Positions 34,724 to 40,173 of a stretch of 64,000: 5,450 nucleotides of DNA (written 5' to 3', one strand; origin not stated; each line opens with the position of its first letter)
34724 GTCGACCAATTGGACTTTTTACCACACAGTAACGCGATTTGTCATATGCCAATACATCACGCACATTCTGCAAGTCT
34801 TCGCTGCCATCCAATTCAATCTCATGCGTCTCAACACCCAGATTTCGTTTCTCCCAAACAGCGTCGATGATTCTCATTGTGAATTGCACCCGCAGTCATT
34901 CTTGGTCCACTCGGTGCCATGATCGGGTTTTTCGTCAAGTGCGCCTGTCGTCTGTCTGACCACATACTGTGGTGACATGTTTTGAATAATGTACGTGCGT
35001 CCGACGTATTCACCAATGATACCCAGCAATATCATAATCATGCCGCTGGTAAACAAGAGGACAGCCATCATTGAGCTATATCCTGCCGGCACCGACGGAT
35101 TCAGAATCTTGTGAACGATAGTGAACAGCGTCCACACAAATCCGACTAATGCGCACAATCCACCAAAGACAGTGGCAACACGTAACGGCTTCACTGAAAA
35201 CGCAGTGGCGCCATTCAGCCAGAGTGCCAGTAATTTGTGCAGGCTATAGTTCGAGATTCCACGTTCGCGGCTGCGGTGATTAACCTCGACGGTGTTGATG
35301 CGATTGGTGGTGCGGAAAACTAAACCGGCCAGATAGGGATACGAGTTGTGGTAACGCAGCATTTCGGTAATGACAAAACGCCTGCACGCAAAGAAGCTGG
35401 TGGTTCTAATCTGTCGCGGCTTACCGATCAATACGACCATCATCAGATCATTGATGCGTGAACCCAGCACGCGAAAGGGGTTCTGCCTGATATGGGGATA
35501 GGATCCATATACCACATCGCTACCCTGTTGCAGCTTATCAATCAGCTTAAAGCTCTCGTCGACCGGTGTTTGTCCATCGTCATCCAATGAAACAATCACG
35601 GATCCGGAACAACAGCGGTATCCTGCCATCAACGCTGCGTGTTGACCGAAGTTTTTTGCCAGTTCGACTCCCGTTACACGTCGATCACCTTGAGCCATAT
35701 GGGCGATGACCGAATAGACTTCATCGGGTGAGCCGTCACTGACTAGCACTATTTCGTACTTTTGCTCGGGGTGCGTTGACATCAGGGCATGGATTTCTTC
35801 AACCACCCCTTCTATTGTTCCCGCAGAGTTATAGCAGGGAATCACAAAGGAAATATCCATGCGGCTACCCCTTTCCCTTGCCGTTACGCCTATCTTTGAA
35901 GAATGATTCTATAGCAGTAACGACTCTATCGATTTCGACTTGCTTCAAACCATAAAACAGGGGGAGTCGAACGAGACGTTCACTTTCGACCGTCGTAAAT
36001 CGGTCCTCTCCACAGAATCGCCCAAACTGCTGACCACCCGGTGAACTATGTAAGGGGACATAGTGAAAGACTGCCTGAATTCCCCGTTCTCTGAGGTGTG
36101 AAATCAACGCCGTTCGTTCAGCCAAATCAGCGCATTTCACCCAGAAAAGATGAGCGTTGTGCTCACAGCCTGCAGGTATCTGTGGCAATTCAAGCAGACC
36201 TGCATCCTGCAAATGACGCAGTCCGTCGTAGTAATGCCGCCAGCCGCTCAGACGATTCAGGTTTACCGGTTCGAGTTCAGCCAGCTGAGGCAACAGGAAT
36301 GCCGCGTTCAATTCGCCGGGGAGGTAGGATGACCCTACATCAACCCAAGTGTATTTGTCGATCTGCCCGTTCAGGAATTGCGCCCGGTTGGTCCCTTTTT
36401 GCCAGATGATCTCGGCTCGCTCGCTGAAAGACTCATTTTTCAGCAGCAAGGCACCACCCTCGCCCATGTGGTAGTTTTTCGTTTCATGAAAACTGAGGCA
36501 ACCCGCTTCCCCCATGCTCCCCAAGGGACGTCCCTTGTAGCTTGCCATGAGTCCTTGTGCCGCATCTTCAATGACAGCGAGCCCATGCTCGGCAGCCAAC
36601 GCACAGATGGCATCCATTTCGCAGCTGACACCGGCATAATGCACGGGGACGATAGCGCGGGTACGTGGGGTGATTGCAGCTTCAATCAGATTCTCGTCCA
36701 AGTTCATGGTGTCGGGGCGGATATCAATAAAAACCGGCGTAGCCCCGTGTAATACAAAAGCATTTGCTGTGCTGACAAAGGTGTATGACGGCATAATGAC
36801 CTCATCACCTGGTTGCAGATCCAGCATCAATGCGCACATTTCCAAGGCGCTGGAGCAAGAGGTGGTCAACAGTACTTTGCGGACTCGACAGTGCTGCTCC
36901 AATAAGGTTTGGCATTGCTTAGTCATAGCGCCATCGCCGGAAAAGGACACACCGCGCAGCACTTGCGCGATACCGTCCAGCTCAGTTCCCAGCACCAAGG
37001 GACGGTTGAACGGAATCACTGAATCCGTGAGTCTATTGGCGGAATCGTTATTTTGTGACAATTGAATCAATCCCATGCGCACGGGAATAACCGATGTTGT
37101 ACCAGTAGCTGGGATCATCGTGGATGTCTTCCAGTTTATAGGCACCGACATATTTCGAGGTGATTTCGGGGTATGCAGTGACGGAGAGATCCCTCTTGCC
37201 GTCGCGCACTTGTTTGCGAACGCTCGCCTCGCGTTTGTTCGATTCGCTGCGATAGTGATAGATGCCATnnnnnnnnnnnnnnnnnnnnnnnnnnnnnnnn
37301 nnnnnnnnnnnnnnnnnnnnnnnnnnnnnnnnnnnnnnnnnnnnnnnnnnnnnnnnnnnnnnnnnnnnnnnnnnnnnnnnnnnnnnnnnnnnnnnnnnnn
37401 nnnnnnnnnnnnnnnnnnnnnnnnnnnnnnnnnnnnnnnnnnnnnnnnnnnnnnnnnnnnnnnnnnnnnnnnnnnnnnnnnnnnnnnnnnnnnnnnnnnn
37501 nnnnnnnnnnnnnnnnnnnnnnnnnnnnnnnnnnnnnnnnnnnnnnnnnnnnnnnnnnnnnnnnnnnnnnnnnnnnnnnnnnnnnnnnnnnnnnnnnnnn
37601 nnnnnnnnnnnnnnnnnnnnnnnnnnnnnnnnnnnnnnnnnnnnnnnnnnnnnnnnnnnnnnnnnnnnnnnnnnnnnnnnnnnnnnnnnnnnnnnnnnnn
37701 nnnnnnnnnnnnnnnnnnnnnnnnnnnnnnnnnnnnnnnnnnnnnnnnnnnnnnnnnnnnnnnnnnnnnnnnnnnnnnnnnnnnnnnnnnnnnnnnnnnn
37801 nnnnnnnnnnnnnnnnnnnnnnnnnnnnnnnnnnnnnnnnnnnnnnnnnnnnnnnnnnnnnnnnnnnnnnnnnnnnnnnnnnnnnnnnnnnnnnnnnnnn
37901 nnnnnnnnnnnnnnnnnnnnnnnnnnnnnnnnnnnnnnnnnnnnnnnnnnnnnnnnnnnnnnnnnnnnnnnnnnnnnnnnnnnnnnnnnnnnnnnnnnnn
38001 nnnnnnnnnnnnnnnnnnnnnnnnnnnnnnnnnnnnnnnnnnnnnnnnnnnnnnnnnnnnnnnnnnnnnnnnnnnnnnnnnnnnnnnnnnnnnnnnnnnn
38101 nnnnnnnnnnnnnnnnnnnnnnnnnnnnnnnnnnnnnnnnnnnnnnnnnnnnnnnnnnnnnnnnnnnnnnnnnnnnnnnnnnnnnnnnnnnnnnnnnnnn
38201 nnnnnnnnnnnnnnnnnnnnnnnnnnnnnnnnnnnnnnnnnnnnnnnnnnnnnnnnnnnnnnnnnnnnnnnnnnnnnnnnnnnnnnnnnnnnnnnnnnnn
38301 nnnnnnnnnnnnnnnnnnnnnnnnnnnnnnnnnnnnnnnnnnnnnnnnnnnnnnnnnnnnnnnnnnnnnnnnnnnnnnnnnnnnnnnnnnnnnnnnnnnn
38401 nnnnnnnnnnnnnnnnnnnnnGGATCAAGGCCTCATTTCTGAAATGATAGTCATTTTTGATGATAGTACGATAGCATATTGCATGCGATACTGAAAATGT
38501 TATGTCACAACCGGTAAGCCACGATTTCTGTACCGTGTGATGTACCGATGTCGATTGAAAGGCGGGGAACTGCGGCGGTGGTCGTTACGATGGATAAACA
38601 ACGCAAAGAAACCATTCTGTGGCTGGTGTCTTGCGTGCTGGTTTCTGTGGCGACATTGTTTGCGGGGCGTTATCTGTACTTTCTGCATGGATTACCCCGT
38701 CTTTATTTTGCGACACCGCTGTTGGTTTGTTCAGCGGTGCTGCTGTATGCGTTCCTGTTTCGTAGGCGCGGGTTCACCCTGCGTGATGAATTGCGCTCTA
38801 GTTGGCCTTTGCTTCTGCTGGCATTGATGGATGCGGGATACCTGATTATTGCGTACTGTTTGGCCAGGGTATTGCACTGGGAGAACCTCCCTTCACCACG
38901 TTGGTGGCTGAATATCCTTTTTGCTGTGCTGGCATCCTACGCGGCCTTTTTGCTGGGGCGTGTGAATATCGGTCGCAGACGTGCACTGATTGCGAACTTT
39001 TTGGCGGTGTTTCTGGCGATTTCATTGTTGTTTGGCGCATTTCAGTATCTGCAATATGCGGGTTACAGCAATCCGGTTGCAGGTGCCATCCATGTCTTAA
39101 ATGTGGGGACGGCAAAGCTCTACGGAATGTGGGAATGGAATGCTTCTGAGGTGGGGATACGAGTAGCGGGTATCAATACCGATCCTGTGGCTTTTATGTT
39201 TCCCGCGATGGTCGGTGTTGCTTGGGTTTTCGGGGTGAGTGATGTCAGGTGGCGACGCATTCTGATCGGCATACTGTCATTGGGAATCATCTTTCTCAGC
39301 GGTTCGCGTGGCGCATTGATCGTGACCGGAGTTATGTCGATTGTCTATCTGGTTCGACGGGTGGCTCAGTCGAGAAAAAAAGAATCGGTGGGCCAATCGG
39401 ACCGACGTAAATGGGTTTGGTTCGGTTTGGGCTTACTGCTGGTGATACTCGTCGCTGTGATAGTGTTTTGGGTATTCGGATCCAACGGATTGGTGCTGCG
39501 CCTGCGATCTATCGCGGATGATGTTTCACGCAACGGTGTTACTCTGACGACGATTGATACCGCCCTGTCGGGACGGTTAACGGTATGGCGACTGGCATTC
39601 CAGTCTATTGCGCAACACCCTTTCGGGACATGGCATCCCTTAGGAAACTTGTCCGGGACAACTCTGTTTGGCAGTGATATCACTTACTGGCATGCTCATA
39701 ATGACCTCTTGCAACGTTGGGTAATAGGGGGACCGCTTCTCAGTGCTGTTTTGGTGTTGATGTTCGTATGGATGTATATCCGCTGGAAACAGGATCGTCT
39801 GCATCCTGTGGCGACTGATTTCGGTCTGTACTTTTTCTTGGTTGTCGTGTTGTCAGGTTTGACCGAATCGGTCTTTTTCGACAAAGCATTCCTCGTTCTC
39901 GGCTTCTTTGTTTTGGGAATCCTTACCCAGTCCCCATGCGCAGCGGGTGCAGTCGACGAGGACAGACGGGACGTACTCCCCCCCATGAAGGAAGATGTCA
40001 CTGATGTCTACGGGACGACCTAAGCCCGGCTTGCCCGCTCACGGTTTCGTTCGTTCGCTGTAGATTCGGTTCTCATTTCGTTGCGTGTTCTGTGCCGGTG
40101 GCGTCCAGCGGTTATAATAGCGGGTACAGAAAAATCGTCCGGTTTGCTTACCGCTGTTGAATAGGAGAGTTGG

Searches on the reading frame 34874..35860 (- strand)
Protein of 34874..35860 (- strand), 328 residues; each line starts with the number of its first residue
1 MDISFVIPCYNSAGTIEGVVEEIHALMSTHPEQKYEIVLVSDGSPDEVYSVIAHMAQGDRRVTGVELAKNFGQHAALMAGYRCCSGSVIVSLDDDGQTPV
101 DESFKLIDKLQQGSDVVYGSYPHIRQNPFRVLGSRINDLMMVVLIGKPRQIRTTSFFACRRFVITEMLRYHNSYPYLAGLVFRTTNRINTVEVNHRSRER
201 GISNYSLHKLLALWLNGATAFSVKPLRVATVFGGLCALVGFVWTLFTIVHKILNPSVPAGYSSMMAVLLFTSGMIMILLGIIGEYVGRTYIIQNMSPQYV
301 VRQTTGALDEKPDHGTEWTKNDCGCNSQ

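Call 5: search_protein_families(library=pfam, proteins=[window:34874-35860:-])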
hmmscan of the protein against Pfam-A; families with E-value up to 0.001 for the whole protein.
window:34874-35860:- (328 aa): 3 families
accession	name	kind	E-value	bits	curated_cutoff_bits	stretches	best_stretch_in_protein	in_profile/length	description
PF00535.33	Glycos_transf_2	-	1.9e-25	90.2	23.3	1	4-164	1-164/168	Glycosyl transferase family 2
PF13641.12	Glyco_tranf_2_3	-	3.1e-06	27.8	27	1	3-95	3-96/230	Glycosyltransferase like family 2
PF10111.15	Glyco_tranf_2_2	-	3.2e-05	24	27.3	1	4-106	1-102/276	Glycosyltransferase like family 2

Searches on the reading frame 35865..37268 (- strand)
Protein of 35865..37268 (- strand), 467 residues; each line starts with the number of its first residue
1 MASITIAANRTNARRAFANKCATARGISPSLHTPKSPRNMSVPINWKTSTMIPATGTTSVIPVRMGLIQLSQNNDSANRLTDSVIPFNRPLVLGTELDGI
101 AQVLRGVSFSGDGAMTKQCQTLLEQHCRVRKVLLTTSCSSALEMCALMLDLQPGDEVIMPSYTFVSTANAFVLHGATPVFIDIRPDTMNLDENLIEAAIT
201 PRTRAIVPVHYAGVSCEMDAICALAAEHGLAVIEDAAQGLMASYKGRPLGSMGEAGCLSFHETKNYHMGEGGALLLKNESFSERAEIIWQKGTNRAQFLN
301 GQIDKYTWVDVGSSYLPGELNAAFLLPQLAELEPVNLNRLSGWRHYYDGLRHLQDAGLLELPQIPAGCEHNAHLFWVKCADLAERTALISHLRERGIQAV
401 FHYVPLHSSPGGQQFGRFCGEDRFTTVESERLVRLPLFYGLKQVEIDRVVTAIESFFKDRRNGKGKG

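Call 5: search_protein_families(library=pfam, proteins=[window:35865-37268:-])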
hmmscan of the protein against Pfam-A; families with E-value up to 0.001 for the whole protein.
window:35865-37268:- (467 aa): 2 families
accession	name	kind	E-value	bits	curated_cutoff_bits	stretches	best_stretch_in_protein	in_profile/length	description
PF01041.23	DegT_DnrJ_EryC1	-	5.3e-83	279.6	19.8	1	97-453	8-359/360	DegT/DnrJ/EryC1/StrS aminotransferase family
PF00155.27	Aminotran_1_2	-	3e-07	30.4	19.7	1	125-235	62-185/361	Aminotransferase class I and II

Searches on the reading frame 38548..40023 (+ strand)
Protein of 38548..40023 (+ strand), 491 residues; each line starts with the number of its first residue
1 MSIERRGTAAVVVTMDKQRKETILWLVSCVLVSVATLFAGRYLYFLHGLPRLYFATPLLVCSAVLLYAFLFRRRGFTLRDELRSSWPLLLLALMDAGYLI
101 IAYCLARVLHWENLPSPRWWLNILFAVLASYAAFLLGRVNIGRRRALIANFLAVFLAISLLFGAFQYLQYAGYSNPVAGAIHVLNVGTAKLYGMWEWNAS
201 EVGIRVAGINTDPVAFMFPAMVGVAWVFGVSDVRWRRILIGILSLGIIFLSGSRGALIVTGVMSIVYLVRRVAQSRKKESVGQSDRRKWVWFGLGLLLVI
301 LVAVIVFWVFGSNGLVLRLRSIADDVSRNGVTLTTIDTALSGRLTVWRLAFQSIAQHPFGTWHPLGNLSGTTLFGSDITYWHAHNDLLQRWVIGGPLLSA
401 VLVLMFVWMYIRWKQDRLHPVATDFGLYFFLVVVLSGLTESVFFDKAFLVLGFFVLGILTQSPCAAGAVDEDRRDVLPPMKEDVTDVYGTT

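Call 3: search_protein_families(library=pfam, proteins=[window:38548-40023:+])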
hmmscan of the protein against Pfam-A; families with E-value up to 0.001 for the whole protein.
window:38548-40023:+ (491 aa): 1 family
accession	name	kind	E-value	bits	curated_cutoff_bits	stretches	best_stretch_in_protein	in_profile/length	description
PF04932.20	Wzy_C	-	5.5e-12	46.1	31.7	1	241-397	3-143/149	O-Antigen ligase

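Call 47: search_protein_families(library=ncbifam, proteins=[window:38548-40023:+], max_evalue=0.00001)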
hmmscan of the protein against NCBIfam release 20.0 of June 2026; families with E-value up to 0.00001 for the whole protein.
window:38548-40023:+ (491 aa): 0 families
